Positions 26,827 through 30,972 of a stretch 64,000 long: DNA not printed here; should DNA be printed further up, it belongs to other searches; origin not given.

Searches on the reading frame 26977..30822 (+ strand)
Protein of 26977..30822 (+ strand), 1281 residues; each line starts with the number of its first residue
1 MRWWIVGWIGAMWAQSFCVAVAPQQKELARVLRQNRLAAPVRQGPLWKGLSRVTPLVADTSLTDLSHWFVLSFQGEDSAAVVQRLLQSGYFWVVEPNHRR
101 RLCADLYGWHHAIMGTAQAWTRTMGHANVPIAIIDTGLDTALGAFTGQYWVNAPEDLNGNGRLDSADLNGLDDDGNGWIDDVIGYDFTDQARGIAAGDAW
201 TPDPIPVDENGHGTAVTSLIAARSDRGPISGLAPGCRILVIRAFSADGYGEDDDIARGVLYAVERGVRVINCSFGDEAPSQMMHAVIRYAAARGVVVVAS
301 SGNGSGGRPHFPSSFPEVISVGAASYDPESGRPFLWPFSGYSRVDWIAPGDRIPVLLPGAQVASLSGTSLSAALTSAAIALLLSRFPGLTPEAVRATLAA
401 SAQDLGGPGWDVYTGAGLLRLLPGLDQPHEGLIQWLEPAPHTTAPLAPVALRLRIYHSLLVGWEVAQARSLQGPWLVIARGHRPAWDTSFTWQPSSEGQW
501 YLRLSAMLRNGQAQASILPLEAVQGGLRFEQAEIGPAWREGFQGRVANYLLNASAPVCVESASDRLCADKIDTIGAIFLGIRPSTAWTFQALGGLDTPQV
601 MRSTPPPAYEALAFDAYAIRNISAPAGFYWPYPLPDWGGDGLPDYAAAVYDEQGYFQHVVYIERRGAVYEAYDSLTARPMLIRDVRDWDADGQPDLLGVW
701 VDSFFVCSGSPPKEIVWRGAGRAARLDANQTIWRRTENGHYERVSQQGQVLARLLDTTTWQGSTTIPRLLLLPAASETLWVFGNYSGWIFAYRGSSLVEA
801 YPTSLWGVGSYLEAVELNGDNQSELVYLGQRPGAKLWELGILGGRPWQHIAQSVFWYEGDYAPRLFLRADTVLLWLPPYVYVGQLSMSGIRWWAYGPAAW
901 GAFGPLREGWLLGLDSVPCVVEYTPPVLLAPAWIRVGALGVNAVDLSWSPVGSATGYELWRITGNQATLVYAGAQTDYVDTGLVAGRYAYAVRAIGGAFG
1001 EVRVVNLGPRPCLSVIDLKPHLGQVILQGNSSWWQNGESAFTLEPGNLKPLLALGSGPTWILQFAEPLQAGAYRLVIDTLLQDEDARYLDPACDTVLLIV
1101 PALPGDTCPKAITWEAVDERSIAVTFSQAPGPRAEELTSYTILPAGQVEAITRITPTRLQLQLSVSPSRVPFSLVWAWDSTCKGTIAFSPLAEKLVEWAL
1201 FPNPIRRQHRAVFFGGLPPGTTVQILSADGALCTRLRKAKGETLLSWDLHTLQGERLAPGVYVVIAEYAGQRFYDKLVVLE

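Call 8: search_protein_families(library=pfam, proteins=[window:26977-30822:+], max_evalue=0.01)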
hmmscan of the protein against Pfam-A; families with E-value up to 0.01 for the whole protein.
window:26977-30822:+ (1281 aa): 1 family
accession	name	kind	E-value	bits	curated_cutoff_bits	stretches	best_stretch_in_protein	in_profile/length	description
PF00082.27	Peptidase_S8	-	1.1e-38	133.6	21.8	1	128-417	3-288/288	Subtilase family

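Call 15: find_related_loci(query=window:26977-30822:+, collection=genome_contigs, flank=10000)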
Query window:26977-30822:+ (1281 aa) in genome_contigs; peptide patterns used: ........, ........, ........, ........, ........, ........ (x = any residue, [..] = any of these).
15 stretches matched a pattern, but none encodes a relative of the query by tblastn (E <= 1e-3).

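Call 21: search_protein_families(library=ncbifam, proteins=[window:26977-30822:+], max_evalue=0.01)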
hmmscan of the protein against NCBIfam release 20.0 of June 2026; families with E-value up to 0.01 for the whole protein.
window:26977-30822:+ (1281 aa): 7 families
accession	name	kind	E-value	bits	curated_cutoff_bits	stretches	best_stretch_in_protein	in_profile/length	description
TIGR03921.1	T7SS_mycosin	equivalog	2.1e-42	145.5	278.75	1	198-444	38-305/353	type VII secretion-associated serine protease mycosin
TIGR03895.1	protease_PatA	subfamily_domain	2.3e-22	79.5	421.05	1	212-402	1-200/606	PatA/PatG family cyanobactin maturation protease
NF049966.1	QH_SP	equivalog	2.1e-21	76.3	165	1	203-403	33-212/219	subtilisin-like serine protease QhpE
NF052228.1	T9SS_PorZ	equivalog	1.6e-08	33.5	260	1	1192-1266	667-740/757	type IX secretion system anionic LPS delivery protein PorZ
NF033595.1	denti_PrtP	equivalog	4.1e-08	32.3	300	1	270-408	342-484/606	dentilisin complex serine proteinase subunit PrtP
NF051851.1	AtpSerPepEprS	equivalog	0.00018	19.6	1700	1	348-407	283-342/988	autotransporter serine peptidase EprS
TIGR04183.1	Por_Secre_tail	domain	0.00045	20.2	23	1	1200-1279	1-71/72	T9SS type A sorting domain-containing protein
